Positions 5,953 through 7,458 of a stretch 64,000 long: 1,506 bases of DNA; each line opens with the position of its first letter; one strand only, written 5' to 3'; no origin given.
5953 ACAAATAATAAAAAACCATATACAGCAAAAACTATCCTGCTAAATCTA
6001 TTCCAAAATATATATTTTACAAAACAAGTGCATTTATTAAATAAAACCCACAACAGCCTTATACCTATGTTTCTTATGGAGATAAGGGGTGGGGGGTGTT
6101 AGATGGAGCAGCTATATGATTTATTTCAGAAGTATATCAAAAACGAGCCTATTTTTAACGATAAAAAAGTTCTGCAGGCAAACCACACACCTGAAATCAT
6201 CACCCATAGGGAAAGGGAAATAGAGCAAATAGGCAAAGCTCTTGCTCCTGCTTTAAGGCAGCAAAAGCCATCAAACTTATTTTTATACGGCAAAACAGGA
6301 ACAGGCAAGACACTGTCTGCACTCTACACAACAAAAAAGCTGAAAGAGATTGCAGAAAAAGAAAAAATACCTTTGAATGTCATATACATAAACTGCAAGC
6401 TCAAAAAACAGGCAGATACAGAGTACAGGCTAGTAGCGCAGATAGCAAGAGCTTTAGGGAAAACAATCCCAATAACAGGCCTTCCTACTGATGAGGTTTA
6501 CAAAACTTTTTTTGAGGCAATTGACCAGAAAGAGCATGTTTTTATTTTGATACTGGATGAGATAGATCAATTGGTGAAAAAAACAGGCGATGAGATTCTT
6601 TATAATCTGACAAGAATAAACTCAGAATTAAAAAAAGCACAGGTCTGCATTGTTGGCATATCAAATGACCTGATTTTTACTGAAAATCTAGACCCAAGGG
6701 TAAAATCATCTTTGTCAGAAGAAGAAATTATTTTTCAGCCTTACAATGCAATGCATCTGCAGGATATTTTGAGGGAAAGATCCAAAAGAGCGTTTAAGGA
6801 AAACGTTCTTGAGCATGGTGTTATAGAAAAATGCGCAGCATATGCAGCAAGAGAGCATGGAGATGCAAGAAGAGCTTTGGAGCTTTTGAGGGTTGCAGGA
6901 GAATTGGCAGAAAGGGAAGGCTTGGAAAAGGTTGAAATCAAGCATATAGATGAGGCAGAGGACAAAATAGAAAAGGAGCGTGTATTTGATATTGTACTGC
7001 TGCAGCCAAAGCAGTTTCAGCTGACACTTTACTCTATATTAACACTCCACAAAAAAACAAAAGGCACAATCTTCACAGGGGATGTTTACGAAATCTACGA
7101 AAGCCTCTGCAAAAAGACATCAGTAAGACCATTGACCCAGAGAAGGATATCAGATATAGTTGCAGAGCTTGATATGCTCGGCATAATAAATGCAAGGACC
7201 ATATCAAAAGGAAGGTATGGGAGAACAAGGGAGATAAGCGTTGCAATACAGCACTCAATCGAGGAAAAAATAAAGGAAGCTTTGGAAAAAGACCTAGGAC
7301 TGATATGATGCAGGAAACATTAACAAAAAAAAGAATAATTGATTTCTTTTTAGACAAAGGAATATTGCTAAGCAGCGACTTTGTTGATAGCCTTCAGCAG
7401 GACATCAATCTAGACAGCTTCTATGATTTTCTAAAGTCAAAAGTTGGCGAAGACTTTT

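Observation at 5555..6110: Probable oriC: three ORB-like elements around an AT-rich DUE directly upstream of orc1/cdc6-polD1-polD2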

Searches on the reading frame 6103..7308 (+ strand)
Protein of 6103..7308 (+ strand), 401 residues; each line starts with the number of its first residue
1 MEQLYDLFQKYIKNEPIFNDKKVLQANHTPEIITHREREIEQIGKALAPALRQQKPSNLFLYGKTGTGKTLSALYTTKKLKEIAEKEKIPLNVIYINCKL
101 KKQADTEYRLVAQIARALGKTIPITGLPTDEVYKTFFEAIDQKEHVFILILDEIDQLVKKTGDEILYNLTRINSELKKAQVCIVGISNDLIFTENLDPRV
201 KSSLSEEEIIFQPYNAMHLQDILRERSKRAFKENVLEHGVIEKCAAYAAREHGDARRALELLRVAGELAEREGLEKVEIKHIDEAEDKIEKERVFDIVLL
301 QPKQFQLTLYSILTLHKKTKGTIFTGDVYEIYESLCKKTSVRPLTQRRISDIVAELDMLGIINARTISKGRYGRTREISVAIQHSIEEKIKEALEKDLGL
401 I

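Call 3: search_protein_families(library=pfam, proteins=[window:6103-7308:+])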
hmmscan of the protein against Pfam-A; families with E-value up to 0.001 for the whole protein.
window:6103-7308:+ (401 aa): 10 families
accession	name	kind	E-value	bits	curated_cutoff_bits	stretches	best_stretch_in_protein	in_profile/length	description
PF09079.17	Cdc6_C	-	6.3e-28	97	25.1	1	302-384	7-90/96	CDC6, C terminal winged helix domain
PF22703.2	Cdc6_lid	-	5.4e-25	87.5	27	1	220-286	1-67/68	Cdc6 AAA+ ATPase-type lid domain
PF13401.12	AAA_22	-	1e-09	39.3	27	1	55-185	4-122/130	AAA domain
PF05621.17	TniB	-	4.4e-08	33.2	22.4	1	35-187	14-163/189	Bacterial TniB protein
PF13191.12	AAA_16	-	5.9e-08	33.8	32.6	1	35-183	4-166/167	AAA ATPase domain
PF01637.24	ATPase_2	-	7.2e-08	32.9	33.2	1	35-184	3-151/225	ATPase domain predominantly from Archaea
PF00004.35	AAA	-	1.5e-07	32.3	21.2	1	60-204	2-122/131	ATPase family associated with various cellular activities (AAA)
PF22606.2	Cdc6-ORC-like_ATPase_lid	-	7.6e-07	29.4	27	1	214-272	1-59/60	Cdc6/ORC-like, ATPase lid domain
PF00270.35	DEAD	-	0.00028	21.1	26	0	51-180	11-152/167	DEAD/DEAH box helicase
PF24883.2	NPHP3_N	-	0.00034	21.3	24.8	0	54-141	20-99/164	Nephrocystin 3, N-terminal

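Call 10: find_homologous_proteins(query=window:6103-7308:+, max_evalue=1e-20)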
Query window:6103-7308:+ (401 aa): 8000 proteins with E <= 1e-20 among 8000 candidates; the best 120 are listed.
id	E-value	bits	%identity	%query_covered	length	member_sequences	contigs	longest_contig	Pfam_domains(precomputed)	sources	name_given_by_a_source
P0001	7.5e-255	863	100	100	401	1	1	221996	PF22703.3,PF22606.3,PF00004.36,PF13401.13,PF01637.25,PF05621.18,PF09079.18,PF13191.13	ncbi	-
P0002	2.1e-177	608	70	98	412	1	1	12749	PF22703.3,PF07693.21,PF22606.3,PF00004.36,PF13401.13,PF01637.25,PF05621.18,PF09079.18,PF13191.13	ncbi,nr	ncbi:MAG: ORC1-type DNA replication protein [Candidatus Woesearchaeota archaeon]|nr:ORC1-type DNA re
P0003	2.7e-176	604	68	100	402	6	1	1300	PF22703.3,PF22606.3,PF00004.36,PF13401.13,PF01637.25,PF05621.18,PF09079.18,PF13191.13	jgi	jgi:cell division control protein 6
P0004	8.9e-176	602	68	99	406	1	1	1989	PF22703.3,PF22606.3,PF00004.36,PF13401.13,PF01637.25,PF09079.18,PF13191.13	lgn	-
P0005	1.2e-175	602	67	99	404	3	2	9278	PF22703.3,PF00004.36,PF13401.13,PF01637.25,PF09079.18,PF13191.13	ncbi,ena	-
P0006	1.2e-175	602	67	99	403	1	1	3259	PF22703.3,PF00004.36,PF13401.13,PF01637.25,PF09079.18,PF13191.13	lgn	-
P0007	1.7e-175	602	67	100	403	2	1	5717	PF22703.3,PF00004.36,PF13401.13,PF01637.25,PF09079.18,PF13191.13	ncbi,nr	ncbi:ORC1-type DNA replication protein [Candidatus Woesearchaeota archaeon]|nr:ORC1-type DNA replica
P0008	5.7e-175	600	66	100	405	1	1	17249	PF22703.3,PF25201.1,PF05729.19,PF22606.3,PF00004.36,PF13401.13,PF01637.25,PF05621.18,PF09079.18,PF13191.13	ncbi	-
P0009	6.2e-175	600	68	99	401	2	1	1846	PF22703.3,PF22606.3,PF00004.36,PF13401.13,PF01637.25,PF05621.18,PF09079.18,PF13191.13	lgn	-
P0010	6.9e-175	599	69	99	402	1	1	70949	PF22703.3,PF22606.3,PF00004.36,PF13401.13,PF01637.25,PF09079.18,PF13191.13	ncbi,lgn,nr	ncbi:ORC1-type DNA replication protein [Candidatus Woesearchaeota archaeon]|nr:ORC1-type DNA replica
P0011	7.7e-175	599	67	99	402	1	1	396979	PF22703.3,PF05729.19,PF00004.36,PF13401.13,PF01637.25,PF05621.18,PF09079.18,PF13191.13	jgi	jgi:archaeal cell division control protein 6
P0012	1.6e-174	598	66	99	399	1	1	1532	PF22703.3,PF22606.3,PF13401.13,PF01637.25,PF05621.18,PF09079.18,PF13191.13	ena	-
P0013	2.1e-174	598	66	99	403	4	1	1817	PF22703.3,PF22606.3,PF00004.36,PF13401.13,PF01637.25,PF09079.18,PF13191.13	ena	-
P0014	2.7e-174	598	66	100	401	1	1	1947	PF22703.3,PF22606.3,PF00004.36,PF13401.13,PF01637.25,PF09079.18,PF13191.13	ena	-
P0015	2.7e-174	598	66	99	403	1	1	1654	PF22703.3,PF22606.3,PF00004.36,PF13401.13,PF01637.25,PF09079.18,PF13191.13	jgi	jgi:cell division control protein 6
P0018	7.9e-174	596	68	98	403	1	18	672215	PF22703.3,PF22606.3,PF00004.36,PF13401.13,PF01637.25,PF05621.18,PF09079.18,PF13191.13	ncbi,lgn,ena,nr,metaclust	ncbi:ORC1-type DNA replication protein [Candidatus Woesearchaeota archaeon]|nr:ORC1-type DNA replica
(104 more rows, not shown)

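Call 11: find_related_loci(query=window:6103-7308:+, collection=genome_contigs, flank=6000)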
Query window:6103-7308:+ (401 aa) in genome_contigs; peptide patterns used: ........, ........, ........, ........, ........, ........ (x = any residue, [..] = any of these).
599 stretches matched a pattern (row limit reached: there are more); 12 encode a relative of the query (tblastn E <= 1e-3); 12 distinct loci.
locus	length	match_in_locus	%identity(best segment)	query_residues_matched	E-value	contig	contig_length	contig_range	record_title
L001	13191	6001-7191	66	4-400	0e+0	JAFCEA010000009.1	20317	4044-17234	Candidatus Woesearchaeota archaeon isolate Meg22_1012_Bin_199 Meg22_1012_Bin_199_scaffold_12167, whole genome shotgun se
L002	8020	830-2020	65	4-400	0e+0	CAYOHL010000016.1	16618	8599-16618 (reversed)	MAG TPA_asm: uncultured Methanosarcinales archaeon isolate SRP098346_co1_180 genome assembly, contig: NODE_3625_length_1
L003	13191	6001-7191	66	4-400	0e+0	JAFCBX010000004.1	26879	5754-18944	MAG: Methanosarcinales archaeon isolate AB_1215_Bin_111 AB_1215_Bin_111.fna_scaffold_3818, whole genome shotgun sequence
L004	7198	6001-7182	66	7-400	0e+0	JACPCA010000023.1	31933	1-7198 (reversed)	MAG: Candidatus Woesearchaeota archaeon isolate NC_groundwater_271_Ag_S-0.2um_50_10 S5_GD2017_2_S2_scaffold_1262, whole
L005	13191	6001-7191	65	4-400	1e-179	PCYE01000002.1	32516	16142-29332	MAG: Candidatus Woesearchaeota archaeon CG10_big_fil_rev_8_21_14_0_10_33_12 CG10_8_21_14_0.10_scaffold_2486_c, whole gen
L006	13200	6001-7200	66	1-400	2e-178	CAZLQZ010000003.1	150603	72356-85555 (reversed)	MAG TPA_asm: uncultured Methanosarcinales archaeon isolate binchicken_co47_193 genome assembly, contig: NODE_39_length_1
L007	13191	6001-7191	64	4-400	2e-177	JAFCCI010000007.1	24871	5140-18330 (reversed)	Candidatus Woesearchaeota archaeon isolate AB_3033_Bin_101 AB_3033_Bin_101_scaffold_2701, whole genome shotgun sequence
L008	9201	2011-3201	64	4-400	8e-177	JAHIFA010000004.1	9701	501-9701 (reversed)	MAG: Nanoarchaeota archaeon isolate KR11_0.1_MetaG.mb.55 KR11_0.1_MetaG.mb.55_k141_19809, whole genome shotgun sequence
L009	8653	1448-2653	63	1-400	4e-176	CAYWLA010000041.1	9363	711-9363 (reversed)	MAG TPA_asm: uncultured Methanosarcinales archaeon isolate SRP178699_co1_467 genome assembly, contig: NODE_10243_length_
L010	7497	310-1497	65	2-398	4e-175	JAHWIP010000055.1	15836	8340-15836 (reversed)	MAG: Candidatus Woesearchaeota archaeon isolate YT2_088 k127_36627079, whole genome shotgun sequence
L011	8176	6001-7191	63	4-400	2e-174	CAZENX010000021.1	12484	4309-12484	MAG TPA_asm: uncultured Methanosarcinales archaeon isolate binchicken_co178_239 genome assembly, contig: NODE_6159_lengt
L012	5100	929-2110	64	7-400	6e-174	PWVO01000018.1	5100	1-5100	MAG: Candidatus Woesearchaeota archaeon isolate CSSed11_301m CS-Sed11-C37146, whole genome shotgun sequence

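Call 23: search_solved_structures(query=window:6103-7308:+, max_evalue=1e-10)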
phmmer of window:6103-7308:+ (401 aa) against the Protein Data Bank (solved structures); distinct sequences matched with E-value up to 1e-10: 15.
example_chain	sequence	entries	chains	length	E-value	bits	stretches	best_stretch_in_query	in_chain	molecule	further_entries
2qby_A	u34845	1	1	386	8.6e-102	344.1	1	17-386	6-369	Cell division control protein 6 homolog 1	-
2v1u_A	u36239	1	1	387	1.1e-97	330.6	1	16-384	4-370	CELL DIVISION CONTROL PROTEIN 6 HOMOLOG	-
2qby_B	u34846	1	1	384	2.4e-43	151.8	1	53-392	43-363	Cell division control protein 6 homolog 3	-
8rwv_F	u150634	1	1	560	9.3e-25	90.7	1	18-287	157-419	Cell division control protein 6 homolog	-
8s0e_G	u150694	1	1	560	1.1e-24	90.5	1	18-287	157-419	Cell division control protein 6 homolog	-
1fnn_A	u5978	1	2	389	1.2e-23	87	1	19-383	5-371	CELL DIVISION CONTROL PROTEIN 6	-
1w5s_A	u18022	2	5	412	9.6e-20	74.2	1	15-381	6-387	ORIGIN RECOGNITION COMPLEX SUBUNIT 2 ORC2 | ORC2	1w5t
7jgr_G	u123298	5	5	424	1.1e-17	67.4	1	19-296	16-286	Cell division control protein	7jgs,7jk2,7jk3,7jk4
4xgc_A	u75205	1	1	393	1.4e-17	67.1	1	19-289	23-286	Origin recognition complex subunit 1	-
7jgr_A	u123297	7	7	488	2.5e-17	66.2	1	19-289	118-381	Origin recognition complex subunit 1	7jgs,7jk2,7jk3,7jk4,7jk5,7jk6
5uj7_A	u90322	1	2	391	5.6e-16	61.8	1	24-289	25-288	Origin recognition complex subunit 1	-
7jpo_A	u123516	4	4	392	5.6e-16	61.8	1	24-289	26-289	Origin recognition complex subunit 1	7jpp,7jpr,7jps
5ujm_A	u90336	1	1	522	1.6e-15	60.3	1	24-272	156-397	Origin recognition complex subunit 1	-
7ctf_A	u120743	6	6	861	3.4e-15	59.2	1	24-272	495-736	Origin recognition complex subunit 1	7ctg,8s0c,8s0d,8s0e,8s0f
8rwv_A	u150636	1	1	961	4.1e-15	58.9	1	24-272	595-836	Origin recognition complex subunit 1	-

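Call 24: search_solved_structures(query=window:6103-7308:+, max_evalue=1e-60, show_alignments=2)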
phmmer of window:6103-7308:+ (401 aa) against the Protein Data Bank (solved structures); distinct sequences matched with E-value up to 1e-60: 2.
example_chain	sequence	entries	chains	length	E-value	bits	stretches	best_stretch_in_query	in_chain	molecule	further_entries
2qby_A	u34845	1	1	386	8.6e-102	344.1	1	17-386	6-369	Cell division control protein 6 homolog 1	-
2v1u_A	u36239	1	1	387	1.1e-97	330.6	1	16-384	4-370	CELL DIVISION CONTROL PROTEIN 6 HOMOLOG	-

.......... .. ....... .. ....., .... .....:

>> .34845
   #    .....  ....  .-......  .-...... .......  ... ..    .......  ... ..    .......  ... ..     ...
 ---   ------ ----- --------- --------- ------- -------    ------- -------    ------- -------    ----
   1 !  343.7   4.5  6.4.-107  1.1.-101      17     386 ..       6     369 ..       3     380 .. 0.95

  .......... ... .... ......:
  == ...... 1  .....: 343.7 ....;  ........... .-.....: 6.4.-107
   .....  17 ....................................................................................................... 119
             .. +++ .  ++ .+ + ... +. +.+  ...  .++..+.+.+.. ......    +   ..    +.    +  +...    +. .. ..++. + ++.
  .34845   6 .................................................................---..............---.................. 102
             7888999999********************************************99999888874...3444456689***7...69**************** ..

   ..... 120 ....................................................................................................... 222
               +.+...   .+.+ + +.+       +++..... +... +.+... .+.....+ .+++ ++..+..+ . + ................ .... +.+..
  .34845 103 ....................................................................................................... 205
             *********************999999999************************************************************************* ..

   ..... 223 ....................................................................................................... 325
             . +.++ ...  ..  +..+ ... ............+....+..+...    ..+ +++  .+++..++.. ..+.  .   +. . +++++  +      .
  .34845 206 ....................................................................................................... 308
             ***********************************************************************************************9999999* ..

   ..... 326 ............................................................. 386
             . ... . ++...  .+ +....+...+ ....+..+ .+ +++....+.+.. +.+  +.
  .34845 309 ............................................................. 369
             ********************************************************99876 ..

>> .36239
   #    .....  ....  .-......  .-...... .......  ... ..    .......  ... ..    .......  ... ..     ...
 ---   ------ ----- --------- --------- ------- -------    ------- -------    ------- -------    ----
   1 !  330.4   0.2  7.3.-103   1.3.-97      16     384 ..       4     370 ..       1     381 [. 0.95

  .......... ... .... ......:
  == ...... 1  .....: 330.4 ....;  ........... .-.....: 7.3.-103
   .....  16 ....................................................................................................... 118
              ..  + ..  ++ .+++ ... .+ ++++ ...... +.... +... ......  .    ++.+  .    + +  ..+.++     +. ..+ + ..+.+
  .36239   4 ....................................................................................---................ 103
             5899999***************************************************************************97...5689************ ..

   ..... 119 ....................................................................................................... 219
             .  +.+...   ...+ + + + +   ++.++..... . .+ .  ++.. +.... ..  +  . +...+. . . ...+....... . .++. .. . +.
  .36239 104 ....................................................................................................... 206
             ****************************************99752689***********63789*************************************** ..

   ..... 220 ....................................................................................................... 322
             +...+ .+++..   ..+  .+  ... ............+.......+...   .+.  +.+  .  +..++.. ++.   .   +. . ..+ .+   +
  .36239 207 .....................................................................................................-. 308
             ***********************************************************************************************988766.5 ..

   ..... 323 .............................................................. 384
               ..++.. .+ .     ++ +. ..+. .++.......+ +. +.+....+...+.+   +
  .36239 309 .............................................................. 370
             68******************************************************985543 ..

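Call 31: find_related_loci(query=window:6103-7308:+, collection=metagenome_contigs, flank=3000)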
Query window:6103-7308:+ (401 aa) in metagenome_contigs; peptide patterns used: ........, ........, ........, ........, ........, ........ (x = any residue, [..] = any of these).
600 stretches matched a pattern (row limit reached: there are more); 10 encode a relative of the query (tblastn E <= 1e-3); 10 distinct loci.
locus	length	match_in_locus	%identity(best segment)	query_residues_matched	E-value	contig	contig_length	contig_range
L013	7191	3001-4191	65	4-400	0e+0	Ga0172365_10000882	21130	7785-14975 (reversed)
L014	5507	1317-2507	66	4-400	0e+0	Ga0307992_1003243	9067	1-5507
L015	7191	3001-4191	65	4-400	0e+0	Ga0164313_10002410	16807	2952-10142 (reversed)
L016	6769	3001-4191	65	4-400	0e+0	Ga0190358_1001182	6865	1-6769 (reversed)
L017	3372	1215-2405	63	4-400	0e+0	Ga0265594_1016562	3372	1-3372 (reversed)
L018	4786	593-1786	64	3-400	2e-176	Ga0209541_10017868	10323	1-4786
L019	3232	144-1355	63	3-400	5e-179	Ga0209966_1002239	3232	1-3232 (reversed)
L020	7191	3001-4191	63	4-400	2e-169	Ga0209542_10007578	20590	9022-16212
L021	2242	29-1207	61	7-400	7e-176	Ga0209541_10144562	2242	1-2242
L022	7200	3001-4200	66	1-400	9e-179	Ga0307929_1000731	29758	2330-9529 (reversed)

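Call 32: find_encoding_contigs(protein=P0002, flank=5000, max_places=2)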
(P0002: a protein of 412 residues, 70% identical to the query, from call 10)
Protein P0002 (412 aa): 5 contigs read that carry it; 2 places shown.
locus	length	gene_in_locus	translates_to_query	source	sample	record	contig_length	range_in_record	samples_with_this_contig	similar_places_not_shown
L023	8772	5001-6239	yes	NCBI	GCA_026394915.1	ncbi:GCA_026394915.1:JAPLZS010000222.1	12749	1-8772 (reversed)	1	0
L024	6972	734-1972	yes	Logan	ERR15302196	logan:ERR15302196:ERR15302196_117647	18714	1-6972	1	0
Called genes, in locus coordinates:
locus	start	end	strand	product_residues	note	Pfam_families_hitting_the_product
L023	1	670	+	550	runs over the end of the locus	PF03483:B3_4, PF03484:B5, PF17759:tRNA_synthFbeta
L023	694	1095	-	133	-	-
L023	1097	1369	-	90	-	PF01199:Ribosomal_L34e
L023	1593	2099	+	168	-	PF02002:TFIIE_alpha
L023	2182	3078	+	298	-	PF13793:Pribosyltran_N, PF00156:Pribosyltran, PF14572:Pribosyl_synth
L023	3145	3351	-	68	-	-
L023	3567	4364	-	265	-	PF01978:TrmB, PF11495:TrmB_EBD_N, PF13091:PLDc_2 (weak)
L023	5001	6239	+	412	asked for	PF01637:ATPase_2 (weak), PF05621:TniB, PF13191:AAA_16, PF00004:AAA, PF13401:AAA_22, PF22606:Cdc6-ORC-like_ATPase_lid, PF22703:Cdc6_lid, PF09079:WHD_Cdc6, +1 more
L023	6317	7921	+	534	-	PF00149:Metallophos, PF04042:DNA_pol_E_B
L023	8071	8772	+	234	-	PF01966:HD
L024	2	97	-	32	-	?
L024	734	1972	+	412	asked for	PF01637:ATPase_2 (weak), PF05621:TniB, PF13191:AAA_16, PF00004:AAA, PF13401:AAA_22, PF22606:Cdc6-ORC-like_ATPase_lid, PF22703:Cdc6_lid, PF09079:WHD_Cdc6, +1 more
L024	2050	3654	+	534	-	PF00149:Metallophos, PF04042:DNA_pol_E_B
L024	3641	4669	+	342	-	PF01966:HD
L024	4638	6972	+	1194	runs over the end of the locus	PF03833:PolC_DP2_N, PF24844:PolC_DP2_central, PF24846:PolC_DP2_cat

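Call 33: find_encoding_contigs(protein=P0010, flank=5000, max_places=2)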
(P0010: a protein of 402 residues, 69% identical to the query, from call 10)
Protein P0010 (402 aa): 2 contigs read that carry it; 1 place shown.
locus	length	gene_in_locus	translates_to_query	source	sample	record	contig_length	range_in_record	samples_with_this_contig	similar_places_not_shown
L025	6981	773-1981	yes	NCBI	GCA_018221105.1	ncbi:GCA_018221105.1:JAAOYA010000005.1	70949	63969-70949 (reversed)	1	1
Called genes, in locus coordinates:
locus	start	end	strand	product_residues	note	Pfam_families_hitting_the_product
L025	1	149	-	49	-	PF01978:TrmB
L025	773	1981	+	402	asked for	PF01637:ATPase_2 (weak), PF13191:AAA_16 (weak), PF00004:AAA (weak), PF13401:AAA_22, PF22606:Cdc6-ORC-like_ATPase_lid (faint), PF22703:Cdc6_lid, PF09079:WHD_Cdc6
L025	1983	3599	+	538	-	PF00149:Metallophos, PF04042:DNA_pol_E_B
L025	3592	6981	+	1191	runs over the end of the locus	PF03833:PolC_DP2_N, PF24844:PolC_DP2_central, PF24846:PolC_DP2_cat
